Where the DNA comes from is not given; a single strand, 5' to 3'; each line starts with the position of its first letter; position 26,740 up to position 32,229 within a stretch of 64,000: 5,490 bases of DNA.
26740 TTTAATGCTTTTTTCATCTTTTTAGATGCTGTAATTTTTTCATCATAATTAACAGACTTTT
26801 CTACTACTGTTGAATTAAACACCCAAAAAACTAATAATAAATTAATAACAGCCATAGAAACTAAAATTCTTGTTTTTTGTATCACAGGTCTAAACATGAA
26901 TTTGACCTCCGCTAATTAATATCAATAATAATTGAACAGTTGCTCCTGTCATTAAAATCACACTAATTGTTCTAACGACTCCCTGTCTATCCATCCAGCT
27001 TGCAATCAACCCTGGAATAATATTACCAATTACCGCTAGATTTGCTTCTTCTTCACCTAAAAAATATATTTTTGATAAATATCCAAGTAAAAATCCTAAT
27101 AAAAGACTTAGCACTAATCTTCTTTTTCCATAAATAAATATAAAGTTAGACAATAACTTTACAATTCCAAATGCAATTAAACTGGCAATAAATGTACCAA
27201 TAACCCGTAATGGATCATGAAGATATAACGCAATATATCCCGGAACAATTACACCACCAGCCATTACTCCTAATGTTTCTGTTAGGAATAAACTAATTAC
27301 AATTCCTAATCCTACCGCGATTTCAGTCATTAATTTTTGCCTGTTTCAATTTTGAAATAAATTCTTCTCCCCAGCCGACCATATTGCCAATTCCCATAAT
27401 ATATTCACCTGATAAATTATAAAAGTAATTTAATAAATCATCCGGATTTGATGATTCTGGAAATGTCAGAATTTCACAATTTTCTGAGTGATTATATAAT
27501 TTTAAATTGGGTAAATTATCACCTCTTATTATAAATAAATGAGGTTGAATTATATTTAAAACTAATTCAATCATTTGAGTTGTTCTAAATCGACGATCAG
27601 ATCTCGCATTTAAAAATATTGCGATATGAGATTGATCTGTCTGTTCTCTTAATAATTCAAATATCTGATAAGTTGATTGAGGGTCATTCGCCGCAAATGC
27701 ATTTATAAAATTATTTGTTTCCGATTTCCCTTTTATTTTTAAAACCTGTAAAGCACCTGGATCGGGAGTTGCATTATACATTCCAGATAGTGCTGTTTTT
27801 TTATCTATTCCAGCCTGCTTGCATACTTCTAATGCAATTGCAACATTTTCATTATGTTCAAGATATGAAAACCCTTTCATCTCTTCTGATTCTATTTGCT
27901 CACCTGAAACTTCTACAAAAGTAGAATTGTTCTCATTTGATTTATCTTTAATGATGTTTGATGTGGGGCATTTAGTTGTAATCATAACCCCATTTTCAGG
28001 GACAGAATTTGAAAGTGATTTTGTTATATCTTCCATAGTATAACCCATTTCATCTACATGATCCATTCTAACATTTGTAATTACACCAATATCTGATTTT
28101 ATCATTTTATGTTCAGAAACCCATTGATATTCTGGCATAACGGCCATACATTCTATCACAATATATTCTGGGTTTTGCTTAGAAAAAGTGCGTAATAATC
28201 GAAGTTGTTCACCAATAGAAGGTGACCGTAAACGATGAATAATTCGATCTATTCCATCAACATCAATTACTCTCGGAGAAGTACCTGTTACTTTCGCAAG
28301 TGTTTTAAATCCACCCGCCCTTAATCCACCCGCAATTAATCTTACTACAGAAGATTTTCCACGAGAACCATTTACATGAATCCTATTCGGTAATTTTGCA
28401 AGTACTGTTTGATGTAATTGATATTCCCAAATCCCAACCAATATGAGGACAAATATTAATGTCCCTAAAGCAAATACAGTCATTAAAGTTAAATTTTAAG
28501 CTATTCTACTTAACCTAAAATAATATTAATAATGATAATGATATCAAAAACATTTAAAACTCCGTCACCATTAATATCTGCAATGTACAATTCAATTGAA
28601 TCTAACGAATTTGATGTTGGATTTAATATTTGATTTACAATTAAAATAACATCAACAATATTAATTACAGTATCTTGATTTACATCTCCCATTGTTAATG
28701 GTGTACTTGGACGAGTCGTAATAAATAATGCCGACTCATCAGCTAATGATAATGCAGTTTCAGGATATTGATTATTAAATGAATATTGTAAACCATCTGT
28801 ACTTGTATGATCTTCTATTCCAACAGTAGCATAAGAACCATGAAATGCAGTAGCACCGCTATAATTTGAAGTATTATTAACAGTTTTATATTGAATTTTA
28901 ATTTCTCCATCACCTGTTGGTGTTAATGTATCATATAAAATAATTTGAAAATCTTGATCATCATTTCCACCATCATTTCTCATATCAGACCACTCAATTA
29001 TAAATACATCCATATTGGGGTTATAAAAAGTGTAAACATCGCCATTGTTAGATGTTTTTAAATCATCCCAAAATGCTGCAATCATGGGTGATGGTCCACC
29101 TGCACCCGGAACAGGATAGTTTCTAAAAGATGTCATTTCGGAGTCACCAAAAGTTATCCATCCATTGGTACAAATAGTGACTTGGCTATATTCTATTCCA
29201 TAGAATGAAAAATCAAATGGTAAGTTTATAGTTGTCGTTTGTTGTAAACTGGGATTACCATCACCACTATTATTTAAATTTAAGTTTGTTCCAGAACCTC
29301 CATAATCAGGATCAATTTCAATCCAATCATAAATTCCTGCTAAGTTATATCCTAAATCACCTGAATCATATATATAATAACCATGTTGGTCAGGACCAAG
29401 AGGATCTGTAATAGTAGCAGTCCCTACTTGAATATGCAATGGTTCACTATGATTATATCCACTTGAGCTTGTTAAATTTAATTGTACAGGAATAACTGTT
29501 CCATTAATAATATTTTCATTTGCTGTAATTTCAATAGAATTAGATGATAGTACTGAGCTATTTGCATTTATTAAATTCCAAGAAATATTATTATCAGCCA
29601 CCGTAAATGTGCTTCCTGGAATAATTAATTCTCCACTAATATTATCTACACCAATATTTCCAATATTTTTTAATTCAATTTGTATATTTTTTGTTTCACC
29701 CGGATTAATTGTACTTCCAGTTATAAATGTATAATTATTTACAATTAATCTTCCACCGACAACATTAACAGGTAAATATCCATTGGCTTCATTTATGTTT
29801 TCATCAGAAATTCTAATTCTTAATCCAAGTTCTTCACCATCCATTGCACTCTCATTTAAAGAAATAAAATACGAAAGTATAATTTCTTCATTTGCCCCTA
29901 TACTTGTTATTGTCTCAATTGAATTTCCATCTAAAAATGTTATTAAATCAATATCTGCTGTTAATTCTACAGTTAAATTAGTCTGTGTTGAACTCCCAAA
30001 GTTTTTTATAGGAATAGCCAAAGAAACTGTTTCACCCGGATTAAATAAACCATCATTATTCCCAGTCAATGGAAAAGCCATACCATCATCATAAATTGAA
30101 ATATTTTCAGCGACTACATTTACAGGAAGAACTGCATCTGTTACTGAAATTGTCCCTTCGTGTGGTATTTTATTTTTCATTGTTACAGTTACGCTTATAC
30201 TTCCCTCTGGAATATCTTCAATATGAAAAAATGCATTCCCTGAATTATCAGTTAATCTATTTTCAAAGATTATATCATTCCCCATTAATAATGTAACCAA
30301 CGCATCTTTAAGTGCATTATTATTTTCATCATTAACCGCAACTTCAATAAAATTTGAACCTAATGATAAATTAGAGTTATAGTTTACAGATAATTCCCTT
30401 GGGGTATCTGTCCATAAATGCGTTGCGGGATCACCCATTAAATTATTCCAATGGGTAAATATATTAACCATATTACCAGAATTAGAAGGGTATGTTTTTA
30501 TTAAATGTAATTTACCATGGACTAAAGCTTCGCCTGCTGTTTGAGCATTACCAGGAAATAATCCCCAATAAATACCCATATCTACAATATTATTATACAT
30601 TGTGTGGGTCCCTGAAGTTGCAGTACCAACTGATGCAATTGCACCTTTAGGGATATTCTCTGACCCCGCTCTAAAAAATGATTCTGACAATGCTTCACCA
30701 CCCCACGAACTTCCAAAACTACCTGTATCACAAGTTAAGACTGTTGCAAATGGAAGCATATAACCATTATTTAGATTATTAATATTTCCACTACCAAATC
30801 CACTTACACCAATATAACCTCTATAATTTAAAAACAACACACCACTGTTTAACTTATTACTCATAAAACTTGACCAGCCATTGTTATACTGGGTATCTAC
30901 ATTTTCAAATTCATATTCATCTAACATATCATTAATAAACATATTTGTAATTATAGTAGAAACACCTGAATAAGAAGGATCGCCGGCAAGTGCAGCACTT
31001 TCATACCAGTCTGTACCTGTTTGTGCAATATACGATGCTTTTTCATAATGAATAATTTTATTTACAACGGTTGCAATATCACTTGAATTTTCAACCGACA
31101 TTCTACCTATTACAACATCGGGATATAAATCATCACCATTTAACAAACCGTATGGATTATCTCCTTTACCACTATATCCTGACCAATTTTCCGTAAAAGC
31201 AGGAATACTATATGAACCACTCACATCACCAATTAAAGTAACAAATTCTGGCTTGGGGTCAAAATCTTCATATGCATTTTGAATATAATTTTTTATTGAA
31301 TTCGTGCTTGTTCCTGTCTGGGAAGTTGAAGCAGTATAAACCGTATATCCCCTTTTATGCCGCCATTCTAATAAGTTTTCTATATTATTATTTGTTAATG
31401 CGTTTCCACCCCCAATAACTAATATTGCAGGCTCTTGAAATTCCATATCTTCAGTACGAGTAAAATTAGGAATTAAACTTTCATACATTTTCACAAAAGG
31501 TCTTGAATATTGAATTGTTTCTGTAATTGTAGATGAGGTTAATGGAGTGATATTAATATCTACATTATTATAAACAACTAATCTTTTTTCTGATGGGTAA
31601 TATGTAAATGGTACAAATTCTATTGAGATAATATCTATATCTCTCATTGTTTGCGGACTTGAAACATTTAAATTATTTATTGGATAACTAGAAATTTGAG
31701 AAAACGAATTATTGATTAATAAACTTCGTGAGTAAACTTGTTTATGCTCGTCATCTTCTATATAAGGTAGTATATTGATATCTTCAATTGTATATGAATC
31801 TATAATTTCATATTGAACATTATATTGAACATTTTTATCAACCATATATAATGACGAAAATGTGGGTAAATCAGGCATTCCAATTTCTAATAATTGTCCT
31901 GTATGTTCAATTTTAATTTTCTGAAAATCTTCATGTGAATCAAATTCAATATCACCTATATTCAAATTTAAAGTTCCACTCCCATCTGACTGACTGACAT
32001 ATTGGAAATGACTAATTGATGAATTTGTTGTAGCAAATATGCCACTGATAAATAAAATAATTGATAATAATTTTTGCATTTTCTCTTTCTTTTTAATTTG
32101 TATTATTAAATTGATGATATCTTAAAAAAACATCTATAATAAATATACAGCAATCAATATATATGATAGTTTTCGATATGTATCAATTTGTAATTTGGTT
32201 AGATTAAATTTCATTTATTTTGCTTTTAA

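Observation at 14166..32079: Ten-gene, nearly gap-free operon fusing poly-gamma-glutamate synthesis to giant secreted C25/M14 proteins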

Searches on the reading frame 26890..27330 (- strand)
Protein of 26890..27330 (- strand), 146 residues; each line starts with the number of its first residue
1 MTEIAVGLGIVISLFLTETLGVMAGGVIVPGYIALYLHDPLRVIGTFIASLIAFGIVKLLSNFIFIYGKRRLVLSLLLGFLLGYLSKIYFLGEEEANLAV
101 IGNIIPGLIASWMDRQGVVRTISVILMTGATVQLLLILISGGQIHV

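Call 3: search_protein_families(library=pfam, proteins=[window:26890-27330:-], max_evalue=0.01)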
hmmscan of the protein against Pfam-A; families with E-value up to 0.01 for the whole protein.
window:26890-27330:- (146 aa): 1 family
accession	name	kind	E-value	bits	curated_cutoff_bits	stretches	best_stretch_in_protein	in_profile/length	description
PF14102.11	Caps_synth_CapC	-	1.1e-33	116.6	27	1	8-122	1-119/119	Capsule biosynthesis CapC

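Call 4: search_protein_families(library=ncbifam, proteins=[window:26890-27330:-], max_evalue=0.01)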
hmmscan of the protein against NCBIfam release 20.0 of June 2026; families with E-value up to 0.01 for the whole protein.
window:26890-27330:- (146 aa): 1 family
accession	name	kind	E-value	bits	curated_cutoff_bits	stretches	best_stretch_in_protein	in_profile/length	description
TIGR04011.1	poly_gGlu_PgsC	equivalog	5.8e-35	120.5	96.45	1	6-130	1-129/132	poly-gamma-glutamate biosynthesis protein PgsC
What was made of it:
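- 26890..27330 (-): g3: PgsC, the small polytopic membrane subunit. It overlaps its neighbours by 8 nt on each side. TIGR04011 120.5 bits against a cutoff of 96.45; PF14102 116.6 bits (calls 3, 4).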

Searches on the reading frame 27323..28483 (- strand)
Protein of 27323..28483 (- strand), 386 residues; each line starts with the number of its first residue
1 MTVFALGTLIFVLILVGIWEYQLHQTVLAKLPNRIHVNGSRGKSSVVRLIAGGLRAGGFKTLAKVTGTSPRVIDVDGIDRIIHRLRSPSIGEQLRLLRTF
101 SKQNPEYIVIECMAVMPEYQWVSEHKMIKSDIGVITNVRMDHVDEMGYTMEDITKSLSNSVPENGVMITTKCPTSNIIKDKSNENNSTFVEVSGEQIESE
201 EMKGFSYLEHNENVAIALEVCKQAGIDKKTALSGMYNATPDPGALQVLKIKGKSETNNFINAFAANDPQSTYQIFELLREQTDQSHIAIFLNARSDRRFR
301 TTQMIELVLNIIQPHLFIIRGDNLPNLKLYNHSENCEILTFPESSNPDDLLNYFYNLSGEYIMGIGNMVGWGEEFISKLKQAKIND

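Call 3: search_protein_families(library=pfam, proteins=[window:27323-28483:-], max_evalue=0.01)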
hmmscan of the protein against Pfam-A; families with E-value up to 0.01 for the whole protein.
window:27323-28483:- (386 aa): 1 family
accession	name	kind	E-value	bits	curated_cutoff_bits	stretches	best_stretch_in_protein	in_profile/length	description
PF08245.18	Mur_ligase_M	-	1.1e-13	52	24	1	37-238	1-190/200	Mur ligase middle domain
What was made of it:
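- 27323..28483 (-): g2: PgsB, the ATP-dependent gamma-glutamyl amide ligase (Mur-ligase fold; P-loop GSRGKS). PF08245 (call 3).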

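Call 4: search_protein_families(library=ncbifam, proteins=[window:27323-28483:-], max_evalue=0.01)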
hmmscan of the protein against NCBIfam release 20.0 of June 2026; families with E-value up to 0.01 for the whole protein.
window:27323-28483:- (386 aa): 12 families
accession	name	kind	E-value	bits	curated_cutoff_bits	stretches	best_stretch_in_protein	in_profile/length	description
TIGR04012.1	poly_gGlu_PgsB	equivalog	1.1e-115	386.4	222.7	1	5-378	2-379/380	poly-gamma-glutamate synthase PgsB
TIGR01499.1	folC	subfamily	7.6e-07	28.8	162.65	1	128-222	131-228/400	bifunctional protein FolC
NF001124.0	PRK00139.1-2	equivalog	7e-06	25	476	0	211-297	308-389/500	UDP-N-acetylmuramoyl-L-alanyl-D-glutamate--2,6-diaminopimelate ligase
TIGR01085.1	murE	subfamily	1.6e-05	24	257.3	1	35-240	88-290/472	UDP-N-acetylmuramyl-tripeptide synthetase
NF053648.1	pMurE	equivalog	5.6e-05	22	600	1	29-184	95-246/464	pseudomurein biosynthesis peptide ligase pMurE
NF047860.1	Tet-DihydfolSynFolCMyb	equivalog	0.00014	20.9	700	0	126-171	177-222/468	bifunctional tetrahydrofolate synthase/dihydrofolate synthase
TIGR01082.1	murC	equivalog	0.00032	19.9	335.1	1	126-250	164-286/449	UDP-N-acetylmuramate--L-alanine ligase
TIGR01143.1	murF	subfamily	0.0012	17.8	288.6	1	102-223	123-252/418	UDP-N-acetylmuramoyl-tripeptide--D-alanyl-D-alanine ligase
TIGR01087.1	murD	equivalog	0.0037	16.4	211.95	0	33-62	105-134/441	UDP-N-acetylmuramoyl-L-alanine--D-glutamate ligase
NF008896.0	PRK11929.1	equivalog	0.0056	14.5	1023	0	85-237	160-778/965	bifunctional UDP-N-acetylmuramoyl-L-alanyl-D-glutamate--2,6-diaminopimelate ligase MurE/UDP-N-acetylmuramoyl-tripeptide--D-alanyl-D-alanine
NF033197.0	F430_CfbE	equivalog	0.0057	15.7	250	0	128-254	181-315/430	coenzyme F430 synthase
NF053646.1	pMurD1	equivalog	0.0067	15.1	610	1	128-194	183-246/465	pseudomurein biosynthesis peptide ligase pMurD1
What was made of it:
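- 27323..28483 (-): TIGR04012 equivalog 386 bits against a cutoff of 222.7 (call 4).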

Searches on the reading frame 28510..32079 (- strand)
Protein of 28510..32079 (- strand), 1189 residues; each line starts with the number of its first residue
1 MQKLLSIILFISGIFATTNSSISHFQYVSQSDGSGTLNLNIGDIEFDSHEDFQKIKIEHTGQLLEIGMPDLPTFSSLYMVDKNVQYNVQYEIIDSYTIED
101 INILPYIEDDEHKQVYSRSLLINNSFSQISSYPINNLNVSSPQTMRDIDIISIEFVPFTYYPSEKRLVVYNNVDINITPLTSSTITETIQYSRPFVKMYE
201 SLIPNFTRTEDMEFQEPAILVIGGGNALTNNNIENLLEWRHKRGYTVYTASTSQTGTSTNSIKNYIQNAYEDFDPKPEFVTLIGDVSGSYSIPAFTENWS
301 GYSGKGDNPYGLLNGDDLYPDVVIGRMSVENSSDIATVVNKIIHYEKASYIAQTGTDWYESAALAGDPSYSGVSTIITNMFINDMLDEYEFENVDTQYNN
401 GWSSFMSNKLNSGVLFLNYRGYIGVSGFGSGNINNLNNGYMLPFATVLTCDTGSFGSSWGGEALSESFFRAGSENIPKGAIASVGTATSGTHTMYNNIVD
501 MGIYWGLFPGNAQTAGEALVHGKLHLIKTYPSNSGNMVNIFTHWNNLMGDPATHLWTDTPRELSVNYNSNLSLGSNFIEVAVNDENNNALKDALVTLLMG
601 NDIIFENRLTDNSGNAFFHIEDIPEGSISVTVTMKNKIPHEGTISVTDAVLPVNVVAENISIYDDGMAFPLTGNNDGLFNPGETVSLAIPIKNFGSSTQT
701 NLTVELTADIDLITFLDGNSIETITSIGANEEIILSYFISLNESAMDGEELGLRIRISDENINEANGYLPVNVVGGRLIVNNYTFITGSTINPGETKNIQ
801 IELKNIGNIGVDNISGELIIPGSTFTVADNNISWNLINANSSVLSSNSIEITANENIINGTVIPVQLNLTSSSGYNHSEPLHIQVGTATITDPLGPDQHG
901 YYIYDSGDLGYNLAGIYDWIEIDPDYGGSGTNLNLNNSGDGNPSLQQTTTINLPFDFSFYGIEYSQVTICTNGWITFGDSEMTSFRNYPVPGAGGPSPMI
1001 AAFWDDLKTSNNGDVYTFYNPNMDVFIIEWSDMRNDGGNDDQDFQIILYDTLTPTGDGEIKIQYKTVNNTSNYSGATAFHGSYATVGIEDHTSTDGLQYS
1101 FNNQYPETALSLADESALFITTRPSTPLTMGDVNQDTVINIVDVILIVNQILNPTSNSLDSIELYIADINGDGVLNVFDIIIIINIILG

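Call 3: search_protein_families(library=pfam, proteins=[window:28510-32079:-], max_evalue=0.01)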
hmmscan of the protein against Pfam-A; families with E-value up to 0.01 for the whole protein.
window:28510-32079:- (1189 aa): 6 families
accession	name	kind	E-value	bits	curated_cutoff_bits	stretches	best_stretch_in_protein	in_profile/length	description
PF01364.23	Peptidase_C25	-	2.6e-54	185.3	23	1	230-554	10-373/374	Peptidase family C25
PF08126.16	Propeptide_C25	-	5.6e-16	58.7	22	1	38-178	30-171/205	Propeptide_C25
PF00404.24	Dockerin_1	-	3.8e-08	33.8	22.9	1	1131-1188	2-57/57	Dockerin type I domain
PF06119.19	NIDO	-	5.6e-06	26.9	25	1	966-1019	2-52/186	Nidogen-like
PF02369.22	Big_1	-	1.2e-05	25.7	34.9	1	575-644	18-90/93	Bacterial Ig-like domain (group 1)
PF13620.12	CarboxypepD_reg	-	0.00088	20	32.3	1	579-648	3-71/82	Carboxypeptidase regulatory-like domain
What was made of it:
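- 28510..32079 (-): g1: 1189-aa secreted C25-like protein. It has a signal peptide, C25 propeptide, C25-like domain, Ig-like domains, a NIDO-like domain and a C-terminal dockerin. The catalytic His is replaced by Tyr and the Cys is kept. Pfam PF01364 185 bits, PF08126, PF06119, PF00404 (call 3).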

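Call 4: search_protein_families(library=ncbifam, proteins=[window:28510-32079:-], max_evalue=0.01)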
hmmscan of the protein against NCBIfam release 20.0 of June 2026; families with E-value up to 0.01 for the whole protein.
window:28510-32079:- (1189 aa): 2 families
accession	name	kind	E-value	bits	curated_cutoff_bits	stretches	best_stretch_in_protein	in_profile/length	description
TIGR03900.1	prc_long_Delta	hypoth_equivalog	2.5e-05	22.4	660.95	1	656-764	667-769/973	MXAN_5808 family serine peptidase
NF038112.1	myxo_dep_M36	subfamily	0.0021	15.2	1500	1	659-765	865-967/1604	myxosortase-dependent M36 family metallopeptidase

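Call 25: search_solved_structures(query=window:28510-32079:-, max_evalue=0.01, show_alignments=2)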
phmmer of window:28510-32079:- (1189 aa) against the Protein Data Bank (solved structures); distinct sequences matched with E-value up to 0.01: 7.
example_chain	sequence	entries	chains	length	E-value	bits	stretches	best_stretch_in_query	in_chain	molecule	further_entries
1cvr_A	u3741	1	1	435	4.1e-26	94.2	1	231-611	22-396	GINGIPAIN R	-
4ief_B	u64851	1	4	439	1.9e-25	92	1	231-610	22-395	Gingipain R2 Mature Domain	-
4rbm_A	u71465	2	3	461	1e-06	30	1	220-422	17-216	Lys-gingipain W83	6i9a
4dh2_B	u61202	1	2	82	0.00016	22.7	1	1129-1181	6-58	Dockerin type 1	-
6kg9_A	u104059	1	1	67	0.0047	17.9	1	1129-1185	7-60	And cellulose-binding endoglucanase family 9 CelL ortholog dockerin domain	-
3ul4_B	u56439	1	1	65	0.007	17.3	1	1130-1189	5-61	Cellulosome enzyme, dockerin type I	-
6kge_D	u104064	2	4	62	0.0098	16.8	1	1129-1185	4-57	And cellulose-binding endoglucanase family 9 CelL ortholog dockerin domain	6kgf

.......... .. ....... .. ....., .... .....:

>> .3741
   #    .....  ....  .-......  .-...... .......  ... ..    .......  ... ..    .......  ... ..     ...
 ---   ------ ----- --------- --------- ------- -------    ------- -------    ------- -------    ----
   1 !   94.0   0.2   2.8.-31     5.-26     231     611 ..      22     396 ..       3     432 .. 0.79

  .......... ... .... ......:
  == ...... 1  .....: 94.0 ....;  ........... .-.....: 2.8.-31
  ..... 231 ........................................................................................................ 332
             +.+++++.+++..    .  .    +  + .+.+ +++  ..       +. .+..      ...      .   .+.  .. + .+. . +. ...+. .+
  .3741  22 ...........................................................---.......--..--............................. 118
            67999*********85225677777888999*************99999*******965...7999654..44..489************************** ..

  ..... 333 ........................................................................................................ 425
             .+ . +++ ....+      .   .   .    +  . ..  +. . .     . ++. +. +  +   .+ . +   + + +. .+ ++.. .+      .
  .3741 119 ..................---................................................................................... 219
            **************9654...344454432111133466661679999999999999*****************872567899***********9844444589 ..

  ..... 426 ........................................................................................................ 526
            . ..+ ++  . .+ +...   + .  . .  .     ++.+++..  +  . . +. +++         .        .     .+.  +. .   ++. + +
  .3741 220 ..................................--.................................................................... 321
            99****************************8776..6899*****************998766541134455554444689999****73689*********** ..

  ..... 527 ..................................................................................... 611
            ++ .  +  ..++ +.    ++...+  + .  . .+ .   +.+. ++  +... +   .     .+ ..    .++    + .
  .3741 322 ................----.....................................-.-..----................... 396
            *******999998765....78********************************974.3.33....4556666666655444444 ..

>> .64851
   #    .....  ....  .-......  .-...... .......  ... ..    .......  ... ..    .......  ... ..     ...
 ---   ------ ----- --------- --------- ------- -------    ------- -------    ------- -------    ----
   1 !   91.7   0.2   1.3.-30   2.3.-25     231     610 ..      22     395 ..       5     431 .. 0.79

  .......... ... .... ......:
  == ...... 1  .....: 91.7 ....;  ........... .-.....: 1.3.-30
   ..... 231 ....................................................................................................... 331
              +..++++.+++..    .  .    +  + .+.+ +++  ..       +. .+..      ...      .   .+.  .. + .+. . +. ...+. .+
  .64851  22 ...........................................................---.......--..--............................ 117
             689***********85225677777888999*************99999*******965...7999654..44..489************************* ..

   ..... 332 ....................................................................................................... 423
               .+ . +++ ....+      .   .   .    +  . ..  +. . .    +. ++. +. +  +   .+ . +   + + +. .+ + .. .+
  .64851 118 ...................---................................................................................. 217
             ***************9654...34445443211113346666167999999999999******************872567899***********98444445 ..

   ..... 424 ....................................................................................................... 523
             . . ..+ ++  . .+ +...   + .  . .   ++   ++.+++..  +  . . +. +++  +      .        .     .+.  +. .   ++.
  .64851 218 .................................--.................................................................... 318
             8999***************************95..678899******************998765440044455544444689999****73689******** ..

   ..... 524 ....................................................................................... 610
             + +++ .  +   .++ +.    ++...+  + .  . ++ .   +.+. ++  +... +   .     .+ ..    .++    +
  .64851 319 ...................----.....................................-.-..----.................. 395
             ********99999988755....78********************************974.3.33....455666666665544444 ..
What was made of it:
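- On Peptidase C25 (gingipain/PorU): Match to RgpB at E 4e-26 (call 25).
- Closest known: Peptidase family C25: gingipains RgpB and Kgp, and the T9SS sortase PorU. Same: The propeptide domain, the Ig-like domain after the catalytic domain and Cys244 are conserved. g10 has a T9SS CTD (calls 3, 25).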

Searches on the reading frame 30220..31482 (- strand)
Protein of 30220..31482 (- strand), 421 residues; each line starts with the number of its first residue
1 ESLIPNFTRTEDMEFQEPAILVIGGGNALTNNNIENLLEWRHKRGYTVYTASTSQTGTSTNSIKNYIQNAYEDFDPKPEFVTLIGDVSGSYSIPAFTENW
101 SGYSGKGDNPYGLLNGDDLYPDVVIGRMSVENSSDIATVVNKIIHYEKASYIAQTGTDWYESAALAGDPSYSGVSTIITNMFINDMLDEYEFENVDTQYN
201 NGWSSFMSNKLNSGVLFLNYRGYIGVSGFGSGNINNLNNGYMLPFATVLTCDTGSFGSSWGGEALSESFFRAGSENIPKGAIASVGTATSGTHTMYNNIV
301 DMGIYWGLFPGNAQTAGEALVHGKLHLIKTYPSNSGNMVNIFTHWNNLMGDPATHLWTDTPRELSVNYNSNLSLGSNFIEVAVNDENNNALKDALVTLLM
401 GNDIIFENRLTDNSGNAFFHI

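Call 60: search_protein_representatives(protein=window:30220-31482:-)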
Query: 421 residues. Proteins with E-value up to 0.001 (for the whole library): 6986; up to 1e-10: 3456; up to 1e-30: 837. The best 150 are listed.
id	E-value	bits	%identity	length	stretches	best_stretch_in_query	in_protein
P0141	2.6e-217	738.4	74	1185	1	1-421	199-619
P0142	3.8e-146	504.0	58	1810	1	4-420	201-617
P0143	8.0e-143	493.1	57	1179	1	9-419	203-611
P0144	6.6e-142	490.0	58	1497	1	9-417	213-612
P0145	7.4e-140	483.3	56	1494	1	7-417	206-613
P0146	5.5e-138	477.1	54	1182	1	2-417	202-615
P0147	1.6e-132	459.1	54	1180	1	6-416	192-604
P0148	6.8e-129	447.2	52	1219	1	3-418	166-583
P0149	2.2e-128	445.5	59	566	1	1-365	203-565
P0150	1.2e-126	439.8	49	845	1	3-416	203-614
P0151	6.0e-125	434.2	52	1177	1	6-420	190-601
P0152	5.2e-124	431.1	53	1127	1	3-421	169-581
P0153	7.9e-123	427.2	49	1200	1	1-417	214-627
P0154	9.0e-123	427.0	50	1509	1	9-415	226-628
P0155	2.1e-120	419.2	50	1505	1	11-421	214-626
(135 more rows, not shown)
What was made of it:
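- Closest known: Peptidase family C25: gingipains RgpB and Kgp, and the T9SS sortase PorU. Different: They belong to a very large His-less branch (call 60).
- The C25-like family has 6986 representative clusters (call 60).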
